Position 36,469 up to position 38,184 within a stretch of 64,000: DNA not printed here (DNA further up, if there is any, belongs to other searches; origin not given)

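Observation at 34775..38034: Predicted NDP-2,6-dideoxyhexose branch (2,3-dehydratase + 3-ketoreductase + 4-ketoreductase) inside a Wza/Wzc polysaccharide locus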

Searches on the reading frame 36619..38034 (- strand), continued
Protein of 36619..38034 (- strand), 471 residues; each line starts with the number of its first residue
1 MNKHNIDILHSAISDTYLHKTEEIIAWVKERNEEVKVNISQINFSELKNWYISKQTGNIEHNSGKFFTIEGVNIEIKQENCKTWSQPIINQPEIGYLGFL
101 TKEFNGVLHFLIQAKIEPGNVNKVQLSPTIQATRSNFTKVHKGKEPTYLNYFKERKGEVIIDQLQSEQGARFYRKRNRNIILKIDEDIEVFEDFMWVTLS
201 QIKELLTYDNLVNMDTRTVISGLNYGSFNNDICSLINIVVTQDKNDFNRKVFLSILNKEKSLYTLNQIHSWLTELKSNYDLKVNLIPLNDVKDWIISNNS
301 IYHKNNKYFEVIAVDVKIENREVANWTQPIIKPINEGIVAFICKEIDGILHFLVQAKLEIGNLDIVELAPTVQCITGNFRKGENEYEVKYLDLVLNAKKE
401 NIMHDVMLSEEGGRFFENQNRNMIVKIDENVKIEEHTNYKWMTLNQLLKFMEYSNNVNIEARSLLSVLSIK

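Call 40: find_homologous_proteins(query=L070:9971-11410:+, max_evalue=1e-50)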
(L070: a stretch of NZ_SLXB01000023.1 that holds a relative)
Query L070:9971-11410:+ (479 aa): 7432 proteins with E <= 1e-50 among 8000 candidates; the best 120 are listed.
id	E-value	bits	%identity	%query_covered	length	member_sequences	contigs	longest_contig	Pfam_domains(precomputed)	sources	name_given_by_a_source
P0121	0.0e+0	1092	100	100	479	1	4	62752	PF03559.21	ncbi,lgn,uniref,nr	ncbi:oxidase EvaA [Bacteroides heparinolyticus]|uniref:Oxidase EvaA n=1 Tax=Prevotella heparinolytic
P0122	8.8e-296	999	90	100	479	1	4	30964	PF03559.21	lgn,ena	-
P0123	9.3e-294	993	90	100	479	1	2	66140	PF03559.21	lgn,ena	-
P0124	6.3e-293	990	90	100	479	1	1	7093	PF03559.21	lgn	-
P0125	7.7e-293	990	89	100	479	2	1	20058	PF03559.21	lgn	-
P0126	2.2e-292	988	89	100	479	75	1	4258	PF03559.21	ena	-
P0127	4.8e-292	987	90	100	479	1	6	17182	PF03559.21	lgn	-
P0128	6.8e-292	986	89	100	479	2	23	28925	PF03559.21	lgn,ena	-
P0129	8.8e-292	986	89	100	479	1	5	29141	PF03559.21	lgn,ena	-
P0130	1.2e-291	986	89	100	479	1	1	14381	PF03559.21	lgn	-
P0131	2.4e-291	985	89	100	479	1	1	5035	PF03559.21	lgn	-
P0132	2.5e-291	985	89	100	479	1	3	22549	PF03559.21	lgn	-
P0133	3.4e-291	984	89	100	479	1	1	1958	PF03559.21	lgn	-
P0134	3.7e-291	984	89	100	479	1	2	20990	PF03559.21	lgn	-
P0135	4.3e-291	984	89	100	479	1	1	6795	PF03559.21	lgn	-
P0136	5.0e-291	984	89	100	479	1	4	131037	PF03559.21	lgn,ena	-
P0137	5.6e-291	983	89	100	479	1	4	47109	PF03559.21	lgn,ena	-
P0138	7.2e-291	983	89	100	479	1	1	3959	PF03559.21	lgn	-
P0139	7.3e-291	983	88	100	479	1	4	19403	PF03559.21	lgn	-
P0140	7.4e-291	983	89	100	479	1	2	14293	PF03559.21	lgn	-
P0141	8.2e-291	983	89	100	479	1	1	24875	PF03559.21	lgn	-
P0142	9.0e-291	983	89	100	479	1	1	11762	PF03559.21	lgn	-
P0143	1.1e-290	982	88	100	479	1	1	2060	PF03559.21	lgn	-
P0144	1.2e-290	982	89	100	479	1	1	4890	PF03559.21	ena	-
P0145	1.6e-290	982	89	100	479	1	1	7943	PF03559.21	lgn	-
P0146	1.7e-290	982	89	100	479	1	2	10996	PF03559.21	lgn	-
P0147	3.2e-290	981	88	100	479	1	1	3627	PF03559.21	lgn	-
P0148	3.6e-290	981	89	100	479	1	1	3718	PF03559.21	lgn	-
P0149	3.7e-290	981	88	100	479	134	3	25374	PF03559.21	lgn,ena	-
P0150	5.1e-290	980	89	100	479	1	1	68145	PF03559.21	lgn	-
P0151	7.2e-290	980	89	100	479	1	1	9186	PF03559.21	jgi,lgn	-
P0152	7.2e-290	980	88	100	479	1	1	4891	PF03559.21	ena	-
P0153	8.0e-290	980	88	100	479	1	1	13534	PF03559.21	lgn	-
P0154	1.0e-289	979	89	100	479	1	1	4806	PF03559.21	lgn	-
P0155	1.9e-289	978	89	100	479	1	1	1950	PF03559.21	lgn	-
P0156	3.3e-289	978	88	100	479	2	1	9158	PF03559.21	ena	-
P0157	6.5e-289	977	88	100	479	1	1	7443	PF03559.21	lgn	-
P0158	7.3e-289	976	88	100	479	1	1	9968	PF03559.21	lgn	-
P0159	3.5e-288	974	88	100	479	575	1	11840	PF03559.21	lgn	-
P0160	3.6e-288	974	88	100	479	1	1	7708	PF03559.21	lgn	-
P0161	6.0e-288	973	87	100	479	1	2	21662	PF03559.21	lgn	-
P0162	6.7e-288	973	87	100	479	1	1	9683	PF03559.21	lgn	-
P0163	7.4e-288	973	88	100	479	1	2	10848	PF03559.21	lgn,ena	-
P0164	1.1e-287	973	87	100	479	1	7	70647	PF03559.21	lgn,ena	-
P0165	1.1e-287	973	87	100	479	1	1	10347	PF03559.21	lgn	-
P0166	1.3e-287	972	87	100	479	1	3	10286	PF03559.21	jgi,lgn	-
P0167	1.6e-287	972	88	100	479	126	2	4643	PF03559.21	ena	-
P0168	6.9e-287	970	87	100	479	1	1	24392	PF03559.21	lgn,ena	-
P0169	9.5e-287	970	87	100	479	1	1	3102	PF03559.21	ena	-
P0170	1.3e-286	969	87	100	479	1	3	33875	PF03559.21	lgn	-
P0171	1.5e-286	969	88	100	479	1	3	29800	PF03559.21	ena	-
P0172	1.6e-286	969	87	100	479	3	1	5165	PF03559.21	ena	-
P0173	2.0e-286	968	87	100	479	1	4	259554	PF03559.21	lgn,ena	-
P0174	2.1e-286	968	86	100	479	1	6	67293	PF03559.21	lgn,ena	-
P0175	2.3e-286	968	88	100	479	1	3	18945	PF03559.21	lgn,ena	-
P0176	2.5e-286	968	88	100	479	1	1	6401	PF03559.21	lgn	-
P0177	2.7e-286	968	87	100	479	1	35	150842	PF03559.21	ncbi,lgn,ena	-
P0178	2.7e-286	968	87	100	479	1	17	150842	PF03559.21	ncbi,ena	-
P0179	3.3e-286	968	87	100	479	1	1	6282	PF03559.21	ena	-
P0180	3.3e-286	968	88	100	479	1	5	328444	PF03559.21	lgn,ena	-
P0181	3.5e-286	968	88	100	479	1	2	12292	PF03559.21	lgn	-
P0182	3.8e-286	968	87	100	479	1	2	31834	PF03559.21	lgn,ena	-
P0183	4.3e-286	967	87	100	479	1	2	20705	PF03559.21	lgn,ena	-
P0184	4.8e-286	967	87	100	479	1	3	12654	PF03559.21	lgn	-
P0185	4.9e-286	967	87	100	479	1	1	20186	PF03559.21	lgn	-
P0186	5.5e-286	967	87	100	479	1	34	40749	PF03559.21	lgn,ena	-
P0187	6.0e-286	967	87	100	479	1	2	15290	PF03559.21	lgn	-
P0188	6.2e-286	967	87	100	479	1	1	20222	PF03559.21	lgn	-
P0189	6.3e-286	967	87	100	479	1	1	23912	PF03559.21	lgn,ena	-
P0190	6.4e-286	967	87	100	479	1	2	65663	PF03559.21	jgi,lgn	-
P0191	7.4e-286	967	87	100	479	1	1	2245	PF03559.21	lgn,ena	-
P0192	8.3e-286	966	87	100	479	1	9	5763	PF03559.21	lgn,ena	-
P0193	8.4e-286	966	86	100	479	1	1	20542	PF03559.21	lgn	-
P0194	9.3e-286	966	87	100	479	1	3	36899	PF03559.21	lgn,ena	-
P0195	9.5e-286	966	87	100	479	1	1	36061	PF03559.21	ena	-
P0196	1.2e-285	966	87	100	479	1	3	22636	PF03559.21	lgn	-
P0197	1.3e-285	966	87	100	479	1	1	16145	PF03559.21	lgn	-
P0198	1.3e-285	966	87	100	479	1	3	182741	PF03559.21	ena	-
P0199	1.5e-285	966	87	100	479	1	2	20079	PF03559.21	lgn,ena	-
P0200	1.5e-285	966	87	100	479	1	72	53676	PF03559.21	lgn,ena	-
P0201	1.6e-285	965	86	100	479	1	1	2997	PF03559.21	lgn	-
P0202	1.7e-285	965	87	100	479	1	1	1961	PF03559.21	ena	-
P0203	1.8e-285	965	87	100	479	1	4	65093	PF03559.21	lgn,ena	-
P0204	1.8e-285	965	87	100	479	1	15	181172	PF03559.21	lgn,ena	-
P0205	1.8e-285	965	87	100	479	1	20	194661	PF03559.21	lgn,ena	-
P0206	1.8e-285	965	88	100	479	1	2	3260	PF03559.21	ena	-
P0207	1.8e-285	965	87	100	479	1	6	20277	PF03559.21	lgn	-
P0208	1.9e-285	965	86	100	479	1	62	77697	PF03559.21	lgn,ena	-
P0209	1.9e-285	965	86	100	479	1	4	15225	PF03559.21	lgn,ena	-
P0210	2.0e-285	965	87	100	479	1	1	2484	PF03559.21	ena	-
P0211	2.2e-285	965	86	100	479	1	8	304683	PF03559.21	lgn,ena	-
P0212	2.3e-285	965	86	100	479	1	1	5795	PF03559.21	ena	-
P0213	2.3e-285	965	87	100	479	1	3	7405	PF03559.21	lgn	-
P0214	2.3e-285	965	86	100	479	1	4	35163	PF03559.21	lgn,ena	-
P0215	2.4e-285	965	86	100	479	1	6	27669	PF03559.21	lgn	-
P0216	2.4e-285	965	86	100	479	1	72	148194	PF03559.21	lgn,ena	-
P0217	2.4e-285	965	86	100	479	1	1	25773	PF03559.21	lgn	-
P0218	2.5e-285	965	86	100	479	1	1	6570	PF03559.21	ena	-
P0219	2.6e-285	965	86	100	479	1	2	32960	PF03559.21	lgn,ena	-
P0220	2.7e-285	965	86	100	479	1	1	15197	PF03559.21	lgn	-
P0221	2.8e-285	965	86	100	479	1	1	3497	PF03559.21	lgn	-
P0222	2.9e-285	965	87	100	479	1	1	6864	PF03559.21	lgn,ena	-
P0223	2.9e-285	965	86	100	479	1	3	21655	PF03559.21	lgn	-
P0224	3.0e-285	965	86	100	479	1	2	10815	PF03559.21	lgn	-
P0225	3.0e-285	965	86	100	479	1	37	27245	PF03559.21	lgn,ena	-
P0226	3.0e-285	965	86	100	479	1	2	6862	PF03559.21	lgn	-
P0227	3.2e-285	965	86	100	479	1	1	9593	PF03559.21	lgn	-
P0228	3.2e-285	964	86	100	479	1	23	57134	PF03559.21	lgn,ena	-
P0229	3.2e-285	964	86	100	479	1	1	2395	PF03559.21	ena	-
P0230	3.3e-285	964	86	100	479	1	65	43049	PF03559.21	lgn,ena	-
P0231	3.3e-285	964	86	100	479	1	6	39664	PF03559.21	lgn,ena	-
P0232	3.3e-285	964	87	100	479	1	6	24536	PF03559.21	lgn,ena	-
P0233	3.3e-285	964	86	100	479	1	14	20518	PF03559.21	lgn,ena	-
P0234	3.4e-285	964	86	100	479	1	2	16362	PF03559.21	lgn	-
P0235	3.6e-285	964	86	100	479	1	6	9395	PF03559.21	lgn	-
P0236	3.8e-285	964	87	100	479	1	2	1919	PF03559.21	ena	-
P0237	3.8e-285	964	86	100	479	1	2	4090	PF03559.21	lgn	-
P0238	3.9e-285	964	86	100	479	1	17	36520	PF03559.21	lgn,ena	-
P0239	4.0e-285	964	86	100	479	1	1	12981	PF03559.21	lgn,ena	-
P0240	4.0e-285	964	87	100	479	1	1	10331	PF03559.21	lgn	-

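Call 46: search_protein_families(library=ncbifam, proteins=[L044:6397-7455:+], max_evalue=1e-10)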
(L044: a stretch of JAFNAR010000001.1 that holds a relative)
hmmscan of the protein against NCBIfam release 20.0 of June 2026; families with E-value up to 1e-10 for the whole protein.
L044:6397-7455:+ (352 aa): 15 families
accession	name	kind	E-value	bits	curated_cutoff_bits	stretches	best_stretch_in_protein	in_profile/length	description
TIGR01181.1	dTDP_gluc_dehyt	equivalog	4.2e-142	473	365.1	1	4-335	1-320/321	dTDP-glucose 4,6-dehydratase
NF007490.0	PRK10084.1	subfamily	2.9e-137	457.5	649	1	4-350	2-358/361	dTDP-glucose 4,6-dehydratase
NF007582.0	PRK10217.1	equivalog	3.2e-127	424.5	698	1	3-342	2-347/355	dTDP-glucose 4,6-dehydratase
TIGR04180.1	EDH_00030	hypoth_equivalog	2.3e-37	128.6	475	1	5-268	1-256/297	NAD-dependent 4,6-dehydratase LegB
TIGR01179.1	galE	equivalog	1.1e-36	126.3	262.3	1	4-330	1-329/332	UDP-glucose 4-epimerase GalE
TIGR02622.1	CDP_4_6_dhtase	equivalog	1.1e-30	107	278.45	1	2-329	4-333/352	CDP-glucose 4,6-dehydratase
NF011728.1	PRK15181.1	equivalog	1.5e-24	86.7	760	1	4-330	17-341/348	Vi polysaccharide biosynthesis UDP-N-acetylglucosaminuronic acid C-4 epimerase TviC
TIGR01472.1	gmd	equivalog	3.5e-21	75.8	415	1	5-324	3-336/342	GDP-mannose 4,6-dehydratase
TIGR02197.1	heptose_epim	equivalog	2.9e-20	72.7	274.6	1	5-328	1-315/316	ADP-glyceromanno-heptose 6-epimerase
NF007956.0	PRK10675.1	subfamily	4.2e-18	65.6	394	1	4-325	2-328/338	UDP-glucose 4-epimerase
TIGR03466.1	HpnA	hypoth_equivalog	1.1e-13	50.8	367.65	1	5-260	3-235/327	hopanoid-associated sugar epimerase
NF008872.0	PRK11908.1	equivalog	7e-13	48.3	294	1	3-329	2-338/349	bifunctional UDP-4-keto-pentose/UDP-xylose synthase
TIGR03589.1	PseB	equivalog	9.3e-12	44.5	407.75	0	2-114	4-112/324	UDP-N-acetylglucosamine 4,6-dehydratase (inverting)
NF047922.1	GDPFucSynFcl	equivalog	3e-11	43.3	500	0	156-331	132-306/308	GDP-L-fucose synthase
TIGR01214.1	rmlD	equivalog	4.5e-11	42.4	224.05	1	5-174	2-140/285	dTDP-4-dehydrorhamnose reductase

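Call 59: search_protein_families(library=pfam, proteins=[L070:436-1158:+, L070:1204-2220:+, L070:3041-4117:+, L070:4117-5070:+, L070:5830-6732:+, L070:6732-8105:+, L070:8095-9021:+, L070:12462-13448:+, L070:13484-14638:+, L070:20226-20831:+], max_evalue=0.0001)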
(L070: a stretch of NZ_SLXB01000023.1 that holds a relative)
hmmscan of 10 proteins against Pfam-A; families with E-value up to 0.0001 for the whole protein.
L070:436-1158:+ (240 aa): 3 families
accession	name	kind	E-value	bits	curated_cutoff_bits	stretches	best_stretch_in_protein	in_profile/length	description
PF13561.12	adh_short_C2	-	7.4e-44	150.5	27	1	9-238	3-234/236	Enoyl-(Acyl carrier protein) reductase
PF00106.31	adh_short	-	5.3e-39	134.2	26.6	1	3-194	3-194/195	short chain dehydrogenase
PF08659.16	KR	-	1.9e-09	38.1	22.6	1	3-164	3-164/180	KR domain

L070:1204-2220:+ (338 aa): 2 families
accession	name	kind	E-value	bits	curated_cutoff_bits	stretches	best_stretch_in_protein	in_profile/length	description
PF03102.20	NeuB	-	7.7e-94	314.1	22.1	1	28-265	2-239/241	NeuB family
PF08666.17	SAF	-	4.3e-10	40.4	21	1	281-330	2-55/63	SAF domain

L070:3041-4117:+ (358 aa): 4 families
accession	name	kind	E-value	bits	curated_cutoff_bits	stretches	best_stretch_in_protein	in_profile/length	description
PF16363.11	GDP_Man_Dehyd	-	5.2e-33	115.3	27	1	15-330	1-329/332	GDP-mannose 4,6 dehydratase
PF01370.27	Epimerase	-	7.8e-31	107.8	20.9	1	14-252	1-227/240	NAD dependent epimerase/dehydratase family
PF02719.21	Polysacc_synt_2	-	3.7e-15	56.3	20.2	1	60-237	51-204/293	Polysaccharide biosynthesis protein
PF04321.23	RmlD_sub_bind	-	3.7e-10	39.8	27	1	13-173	2-138/287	RmlD substrate binding domain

L070:4117-5070:+ (317 aa): 4 families
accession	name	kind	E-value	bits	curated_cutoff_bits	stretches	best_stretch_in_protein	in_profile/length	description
PF01370.27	Epimerase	-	2.1e-36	126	20.9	1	4-228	2-240/240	NAD dependent epimerase/dehydratase family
PF16363.11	GDP_Man_Dehyd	-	4.4e-22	79.4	27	1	4-241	1-261/332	GDP-mannose 4,6 dehydratase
PF13460.12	NAD_binding_10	-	2e-06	28.3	27.2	1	7-160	1-139/184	NAD(P)H-binding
PF07993.18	NAD_binding_4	-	2.5e-05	24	20.1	1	5-48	1-47/258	Male sterility protein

L070:5830-6732:+ (300 aa): 2 families
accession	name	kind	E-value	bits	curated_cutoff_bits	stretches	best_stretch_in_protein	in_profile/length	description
PF02779.29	Transket_pyr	-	6.6e-27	94.7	27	1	4-158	8-169/174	Transketolase, pyrimidine binding domain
PF02780.25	Transketolase_C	-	2.1e-09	37.8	25.9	1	182-281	6-104/124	Transketolase, C-terminal domain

L070:6732-8105:+ (457 aa): 0 families

L070:8095-9021:+ (308 aa): 1 family
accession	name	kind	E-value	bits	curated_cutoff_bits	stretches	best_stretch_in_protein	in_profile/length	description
PF00535.33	Glycos_transf_2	-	3e-19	70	23.3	1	9-127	1-119/168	Glycosyl transferase family 2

L070:12462-13448:+ (328 aa): 3 families
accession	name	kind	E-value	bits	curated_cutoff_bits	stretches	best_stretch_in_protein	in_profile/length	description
PF00535.33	Glycos_transf_2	-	2.6e-33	115.8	23.3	1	5-102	1-98/168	Glycosyl transferase family 2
PF10111.15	Glyco_tranf_2_2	-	4e-08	33.5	27.3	1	8-101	4-100/276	Glycosyltransferase like family 2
PF13641.12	Glyco_tranf_2_3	-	9.7e-06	26.2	27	1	2-95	1-99/230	Glycosyltransferase like family 2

L070:13484-14638:+ (384 aa): 1 family
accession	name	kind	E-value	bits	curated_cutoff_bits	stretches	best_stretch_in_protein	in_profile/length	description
PF14897.12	EpsG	-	3.3e-31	109.1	30.1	1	42-340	2-304/326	EpsG family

L070:20226-20831:+ (201 aa): 2 families
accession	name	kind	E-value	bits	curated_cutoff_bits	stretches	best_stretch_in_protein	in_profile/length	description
PF00132.30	Hexapep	-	1.1e-11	44.3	27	1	136-169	2-35/36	Bacterial transferase hexapeptide (six repeats)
PF14602.12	Hexapep_2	-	4.7e-08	33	27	1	140-169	6-33/34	Hexapeptide repeat of succinyl-transferase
